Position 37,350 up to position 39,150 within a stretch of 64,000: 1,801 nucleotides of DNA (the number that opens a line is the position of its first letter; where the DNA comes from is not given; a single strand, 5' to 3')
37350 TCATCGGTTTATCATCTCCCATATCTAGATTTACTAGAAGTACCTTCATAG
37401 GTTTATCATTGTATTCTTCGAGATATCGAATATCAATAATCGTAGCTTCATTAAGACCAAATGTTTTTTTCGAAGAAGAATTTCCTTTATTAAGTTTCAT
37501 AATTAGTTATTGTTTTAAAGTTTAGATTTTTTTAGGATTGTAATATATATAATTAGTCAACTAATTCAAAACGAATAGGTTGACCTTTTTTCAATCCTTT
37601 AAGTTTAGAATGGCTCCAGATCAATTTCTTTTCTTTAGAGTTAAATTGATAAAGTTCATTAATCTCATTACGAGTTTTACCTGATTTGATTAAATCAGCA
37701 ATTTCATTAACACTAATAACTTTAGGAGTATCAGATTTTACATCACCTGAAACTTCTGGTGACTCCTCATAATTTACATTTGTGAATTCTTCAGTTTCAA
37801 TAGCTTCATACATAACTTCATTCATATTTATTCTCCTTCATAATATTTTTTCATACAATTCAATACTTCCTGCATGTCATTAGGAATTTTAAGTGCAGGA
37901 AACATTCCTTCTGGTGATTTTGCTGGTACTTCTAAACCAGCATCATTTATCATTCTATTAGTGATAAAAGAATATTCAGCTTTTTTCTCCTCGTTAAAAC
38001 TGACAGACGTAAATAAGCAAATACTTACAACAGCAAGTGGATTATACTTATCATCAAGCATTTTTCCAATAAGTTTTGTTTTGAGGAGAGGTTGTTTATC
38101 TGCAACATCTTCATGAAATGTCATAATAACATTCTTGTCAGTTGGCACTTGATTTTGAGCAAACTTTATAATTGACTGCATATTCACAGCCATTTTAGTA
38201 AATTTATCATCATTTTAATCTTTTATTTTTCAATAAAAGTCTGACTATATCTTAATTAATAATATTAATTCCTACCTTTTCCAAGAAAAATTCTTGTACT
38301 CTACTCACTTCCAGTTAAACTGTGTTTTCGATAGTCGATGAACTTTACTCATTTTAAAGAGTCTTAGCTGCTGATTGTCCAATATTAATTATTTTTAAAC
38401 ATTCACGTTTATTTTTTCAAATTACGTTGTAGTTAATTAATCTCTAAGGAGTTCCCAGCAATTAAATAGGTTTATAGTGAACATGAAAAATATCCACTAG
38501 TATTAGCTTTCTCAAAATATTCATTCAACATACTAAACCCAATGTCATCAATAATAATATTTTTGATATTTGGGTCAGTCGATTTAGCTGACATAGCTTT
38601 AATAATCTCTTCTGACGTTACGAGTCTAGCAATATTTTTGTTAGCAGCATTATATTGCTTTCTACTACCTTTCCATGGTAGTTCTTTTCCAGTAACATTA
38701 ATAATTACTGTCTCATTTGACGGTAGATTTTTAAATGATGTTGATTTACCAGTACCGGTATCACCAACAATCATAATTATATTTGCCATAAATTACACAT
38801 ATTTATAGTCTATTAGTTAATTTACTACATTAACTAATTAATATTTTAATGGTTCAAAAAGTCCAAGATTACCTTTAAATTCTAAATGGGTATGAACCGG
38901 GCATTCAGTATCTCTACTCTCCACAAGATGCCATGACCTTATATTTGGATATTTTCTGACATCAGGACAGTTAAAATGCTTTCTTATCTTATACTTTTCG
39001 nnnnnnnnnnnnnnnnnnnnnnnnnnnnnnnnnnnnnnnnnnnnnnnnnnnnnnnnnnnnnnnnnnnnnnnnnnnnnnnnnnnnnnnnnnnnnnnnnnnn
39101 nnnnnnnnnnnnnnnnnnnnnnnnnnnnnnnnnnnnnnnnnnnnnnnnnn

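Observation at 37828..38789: AAA_24/Sak4-like ATPase gene split by a third intron whose 5' region is homologous to RNR intron 2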

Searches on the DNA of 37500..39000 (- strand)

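Call 4: search_rna_families(source=window, start=37700, end=38900, threshold=evalue, max_evalue=10, show_alignments=3)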
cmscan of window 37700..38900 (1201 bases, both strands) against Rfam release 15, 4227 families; matches with E-value up to 10: 11.
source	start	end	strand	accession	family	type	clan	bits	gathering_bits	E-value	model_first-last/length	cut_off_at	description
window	38221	38514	-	RF00028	Intron_gpI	Intron;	-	49.7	50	2.3e-11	1-253/253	no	Group I catalytic intron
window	38136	38215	-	RF02304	TtnuCD29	Gene; snRNA; snoRNA; CD-box;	-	27.2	90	0.28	1-78/78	no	Tetrahymena snoRNA TtnuCD29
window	37703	37751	-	RF00069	SNORD24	Gene; snRNA; snoRNA; CD-box;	-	21.5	41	1.1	1-76/76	no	Small nucleolar RNA SNORD24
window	38215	38261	-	RF01600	snoR25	Gene; snRNA; snoRNA; CD-box;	-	19.5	50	6.7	1-70/70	no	small nucleolar RNA snoR25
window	38393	38467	-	RF04335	Plastid-rpl20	Cis-reg;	-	19.4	53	7.4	1-80/80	no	Plastid-rpl20 3UTR RNA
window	38245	38330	+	RF00033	MicF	Gene; antisense;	-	19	79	7.8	1-94/94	no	MicF RNA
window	38782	38831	-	RF02360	Yfr8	Gene; sRNA;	-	18.6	40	0.17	1-226/226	no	Cyanobacterial functional RNA 8/9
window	38131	38219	-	RF00479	snosnR71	Gene; snRNA; snoRNA; CD-box;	CL00051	18.4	60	7.3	1-97/97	no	Small nucleolar RNA snR71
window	37702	37751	-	RF00085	SNORD28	Gene; snRNA; snoRNA; CD-box;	-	18.3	50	7.3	1-75/75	no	Small nucleolar RNA SNORD28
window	37917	37999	-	RF01420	snoR113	Gene; snRNA; snoRNA; CD-box;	-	14.4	47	7.9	1-103/103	no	Small nucleolar RNA snoR113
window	38154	38215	-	RF00571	SNORD65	Gene; snRNA; snoRNA; CD-box;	CL00057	13.6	41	7.8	1-73/73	no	Small nucleolar RNA SNORD65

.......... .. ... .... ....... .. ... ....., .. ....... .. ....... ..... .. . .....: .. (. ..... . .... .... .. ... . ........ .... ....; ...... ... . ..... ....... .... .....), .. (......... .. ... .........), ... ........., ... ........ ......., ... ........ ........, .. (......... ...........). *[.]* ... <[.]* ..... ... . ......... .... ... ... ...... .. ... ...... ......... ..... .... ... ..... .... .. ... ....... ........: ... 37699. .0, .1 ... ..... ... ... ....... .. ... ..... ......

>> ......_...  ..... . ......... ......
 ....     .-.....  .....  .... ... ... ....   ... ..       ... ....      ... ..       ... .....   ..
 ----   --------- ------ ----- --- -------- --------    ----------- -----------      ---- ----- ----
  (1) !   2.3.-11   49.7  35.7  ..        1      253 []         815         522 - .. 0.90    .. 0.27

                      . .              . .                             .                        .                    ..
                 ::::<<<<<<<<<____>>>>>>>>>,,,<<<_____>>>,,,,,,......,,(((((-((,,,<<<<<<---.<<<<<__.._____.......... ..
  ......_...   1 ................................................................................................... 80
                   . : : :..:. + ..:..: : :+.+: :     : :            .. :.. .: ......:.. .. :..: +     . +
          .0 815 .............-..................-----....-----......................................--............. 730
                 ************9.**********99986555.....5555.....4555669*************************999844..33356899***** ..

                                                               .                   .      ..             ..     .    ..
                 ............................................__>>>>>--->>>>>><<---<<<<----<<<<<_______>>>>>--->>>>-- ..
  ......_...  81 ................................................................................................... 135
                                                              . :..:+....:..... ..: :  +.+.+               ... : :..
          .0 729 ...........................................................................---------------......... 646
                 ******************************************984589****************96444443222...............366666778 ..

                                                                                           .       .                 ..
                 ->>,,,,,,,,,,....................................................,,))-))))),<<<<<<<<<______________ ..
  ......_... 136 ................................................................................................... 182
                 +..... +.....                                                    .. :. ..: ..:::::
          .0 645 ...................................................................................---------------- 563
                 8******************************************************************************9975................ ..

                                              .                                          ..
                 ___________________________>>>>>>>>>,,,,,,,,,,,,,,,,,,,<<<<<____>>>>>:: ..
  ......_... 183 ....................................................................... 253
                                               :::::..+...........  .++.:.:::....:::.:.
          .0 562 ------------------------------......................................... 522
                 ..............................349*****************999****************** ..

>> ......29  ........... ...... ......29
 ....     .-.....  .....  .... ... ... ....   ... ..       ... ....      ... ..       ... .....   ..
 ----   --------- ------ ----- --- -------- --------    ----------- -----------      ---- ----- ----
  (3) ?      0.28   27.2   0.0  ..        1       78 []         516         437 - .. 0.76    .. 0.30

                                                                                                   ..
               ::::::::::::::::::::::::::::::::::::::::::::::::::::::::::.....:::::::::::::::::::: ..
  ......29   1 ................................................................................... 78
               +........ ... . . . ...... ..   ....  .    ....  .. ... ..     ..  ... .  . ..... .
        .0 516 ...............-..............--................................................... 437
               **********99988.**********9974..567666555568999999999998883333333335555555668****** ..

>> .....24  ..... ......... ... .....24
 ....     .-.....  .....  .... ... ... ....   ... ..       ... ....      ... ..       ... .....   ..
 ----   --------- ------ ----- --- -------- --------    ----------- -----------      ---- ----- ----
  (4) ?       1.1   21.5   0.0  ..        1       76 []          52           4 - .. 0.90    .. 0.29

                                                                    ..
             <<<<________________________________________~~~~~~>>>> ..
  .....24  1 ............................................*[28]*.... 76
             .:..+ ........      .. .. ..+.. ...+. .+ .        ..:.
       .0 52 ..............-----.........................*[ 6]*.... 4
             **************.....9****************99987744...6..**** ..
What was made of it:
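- On Group I intron (Rfam RF00028): 49.7 bits, full-length model match 1-253, E 2.3e-11 in a 1.2-kb search (call 4).
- The Rfam score is just under threshold (call 4).
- Tried and rejected: Only the 1.2-kb local search found it (call 4).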

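Call 9: search_dna_similar(query=window:37500-39000:-, collection=phages, mode=distant, max_rows=25)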
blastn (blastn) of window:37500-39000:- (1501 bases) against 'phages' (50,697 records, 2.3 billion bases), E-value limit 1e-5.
Records with a match: 377; places in all: 477; records where one place covers at least 80% of the query: 0.
Best place of each record, by identity: 90-95% 1; 80-90% 127; 60-80% 249.
By first word of the organism name: Staphylococcus 148; Vibrio 90; Pseudomonas 29; Flavobacterium 22; Bacillus 17; Lactococcus 10; Aeromonas 9; Prevotella 9; Serratia 7; Bacteriophage 3; and 20 more.
By host as written in the record: - 85; Staphylococcus aureus 62; Vibrio cholerae 23; Staphylococcus sp. 20; Lactococcus lactis 10; Pseudomonas aeruginosa 9; Prevotella sp. 9; Staphylococcus carnosus TM300 9; and 81 more.
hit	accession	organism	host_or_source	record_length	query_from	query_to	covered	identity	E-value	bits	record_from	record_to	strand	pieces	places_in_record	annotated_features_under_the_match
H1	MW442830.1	Flavobacterium phage FPSV-D18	Flavobacterium psychrophilum FPS-D8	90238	528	734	14%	73.0%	7e-24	119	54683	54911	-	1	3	record has no annotation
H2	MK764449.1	Flavobacterium phage FPSV-S29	Flavobacterium psychrophilum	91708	528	734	14%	73.0%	7e-24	119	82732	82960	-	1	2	none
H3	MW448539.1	Flavobacterium phage FPSV-D24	Flavobacterium psychrophilum strain ...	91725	528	734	14%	73.0%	7e-24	119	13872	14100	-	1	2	record has no annotation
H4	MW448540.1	Flavobacterium phage FPSV-D25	Flavobacterium psychrophilum strain ...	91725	528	734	14%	73.0%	7e-24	119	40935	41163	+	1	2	record has no annotation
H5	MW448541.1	Flavobacterium phage FPSV-D27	Flavobacterium psychrophilum strain ...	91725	528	734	14%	73.0%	7e-24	119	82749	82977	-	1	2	record has no annotation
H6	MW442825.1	Flavobacterium phage FPSV-D5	Flavobacterium psychrophilum FPS-D15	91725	528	734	14%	73.0%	7e-24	119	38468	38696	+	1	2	record has no annotation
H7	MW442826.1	Flavobacterium phage FPSV-D9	Flavobacterium psychrophilum FPS-D15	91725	528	734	14%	73.0%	7e-24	119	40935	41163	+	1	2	record has no annotation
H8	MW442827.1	Flavobacterium phage FPSV-D12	Flavobacterium psychrophilum FPS-D2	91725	528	734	14%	73.0%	7e-24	119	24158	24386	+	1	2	record has no annotation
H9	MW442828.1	Flavobacterium phage FPSV-D13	Flavobacterium psychrophilum FPS-D10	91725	528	734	14%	73.0%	7e-24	119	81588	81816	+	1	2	record has no annotation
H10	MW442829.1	Flavobacterium phage FPSV-D16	Flavobacterium psychrophilum FPS-D10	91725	528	734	14%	73.0%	7e-24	119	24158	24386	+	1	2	record has no annotation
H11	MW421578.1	Flavobacterium phage FPSV-D41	Flavobacterium psychrophilum strain ...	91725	528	734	14%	73.0%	7e-24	119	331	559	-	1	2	record has no annotation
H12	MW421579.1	Flavobacterium phage FPSV-D1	Flavobacterium psychrophilum strain ...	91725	528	734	14%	73.0%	7e-24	119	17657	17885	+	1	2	record has no annotation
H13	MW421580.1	Flavobacterium phage FPSV-D7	Flavobacterium psychrophilum strain ...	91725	528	734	14%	73.0%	7e-24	119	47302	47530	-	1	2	record has no annotation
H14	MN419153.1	Vibrio phage ICP1_2017_F_Mathbaria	Vibrio cholerae E7946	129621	518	706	13%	74.9%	3e-10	145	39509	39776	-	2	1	none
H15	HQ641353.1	Vibrio phage ICP1_2001_A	Vibrio cholerae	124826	518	706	13%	73.7%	4e-20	105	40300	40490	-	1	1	none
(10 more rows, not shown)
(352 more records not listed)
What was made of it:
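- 38211..38491 (-): Group I intron, 281 nt, no ORF, no P2, IA2-like with P7.1/P7.2. It ends with the terminal G (omega-G) at 38211. RF00028 49.7 bits, E 2.3e-11 (call 4). blastn to introns of Flavobacterium FPSV, Vibrio ICP1 and Staphylococcus phages (call 9).
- Intron identity: RF00028 49.7 bits, E 2.3e-11 (call 4). blastn to known phage intron cores, E 7e-24 (call 9).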

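Call 18: get_annotated_region(hit=H2, flank=2500)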
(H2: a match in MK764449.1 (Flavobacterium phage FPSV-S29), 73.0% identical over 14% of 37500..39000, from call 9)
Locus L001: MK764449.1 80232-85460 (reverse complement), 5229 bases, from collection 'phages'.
description: Flavobacterium phage FPSV-S29, complete genome.
organism: Flavobacterium phage FPSV-S29 (NCBI taxid 2575350)
taxonomy: Viruses; Duplodnaviria; Heunggongvirae; Uroviricota; Caudoviricetes; Fipvunavirus
host: Flavobacterium psychrophilum; source: -; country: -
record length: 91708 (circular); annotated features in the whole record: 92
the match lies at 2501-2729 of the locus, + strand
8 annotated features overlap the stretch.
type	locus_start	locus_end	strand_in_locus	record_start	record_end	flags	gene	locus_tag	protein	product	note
CDS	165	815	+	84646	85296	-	-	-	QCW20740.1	hypothetical protein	unknown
CDS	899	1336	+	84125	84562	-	-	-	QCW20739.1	hypothetical protein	unknown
CDS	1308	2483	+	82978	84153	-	-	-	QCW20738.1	hypothetical protein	unknown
CDS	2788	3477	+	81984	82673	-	-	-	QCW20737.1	catalytic GIY-YIG endonuclease domain protein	endonuclease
CDS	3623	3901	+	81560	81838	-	-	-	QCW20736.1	hypothetical protein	unknown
CDS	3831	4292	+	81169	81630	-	-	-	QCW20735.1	hypothetical protein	unknown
CDS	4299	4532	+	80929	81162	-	-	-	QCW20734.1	hypothetical protein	unknown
CDS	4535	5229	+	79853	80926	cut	-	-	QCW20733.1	putative DNA polymerase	DNA polymerase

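Call 19: get_annotated_region(hit=H14, flank=2500)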
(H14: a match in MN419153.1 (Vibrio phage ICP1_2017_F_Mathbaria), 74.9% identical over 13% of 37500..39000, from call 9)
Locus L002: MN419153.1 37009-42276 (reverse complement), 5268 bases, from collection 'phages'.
description: Vibrio phage ICP1_2017_F_Mathbaria, complete genome.
organism: Vibrio phage ICP1_2017_F_Mathbaria (NCBI taxid 2653638)
taxonomy: Viruses; Duplodnaviria; Heunggongvirae; Uroviricota; Caudoviricetes; Mohonavirus
host: Vibrio cholerae E7946; source: stool; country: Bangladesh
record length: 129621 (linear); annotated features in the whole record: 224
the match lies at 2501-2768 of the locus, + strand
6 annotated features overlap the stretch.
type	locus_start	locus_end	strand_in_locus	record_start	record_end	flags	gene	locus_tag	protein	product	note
CDS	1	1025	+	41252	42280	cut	-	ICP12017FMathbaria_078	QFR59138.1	putative tail length tape measure protein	Also designated as ORF81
CDS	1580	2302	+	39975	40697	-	-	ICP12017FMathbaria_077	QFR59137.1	HNH homing endonuclease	Also designated as ORF80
CDS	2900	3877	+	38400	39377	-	-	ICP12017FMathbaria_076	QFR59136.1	hypothetical protein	Also designated as ORF79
CDS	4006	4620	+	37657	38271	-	-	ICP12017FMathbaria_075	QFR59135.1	hypothetical protein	Also designated as ORF78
CDS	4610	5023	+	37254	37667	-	-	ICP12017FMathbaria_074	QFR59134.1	hypothetical protein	Also designated as ORF77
CDS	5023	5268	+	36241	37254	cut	-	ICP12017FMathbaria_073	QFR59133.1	hypothetical protein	Also designated as ORF76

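Call 48: search_rna_families(source=L093, start=1700, end=6100, threshold=evalue, max_evalue=1)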
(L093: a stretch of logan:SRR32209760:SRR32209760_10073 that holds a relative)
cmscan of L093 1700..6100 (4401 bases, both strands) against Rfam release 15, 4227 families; matches with E-value up to 1: 1.
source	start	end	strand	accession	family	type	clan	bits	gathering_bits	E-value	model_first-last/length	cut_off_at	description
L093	1700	1719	+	RF01177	snR67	Gene; snRNA; snoRNA; CD-box;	CL00053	21.3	55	0.39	64-83/83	5'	Small nucleolar RNA snR67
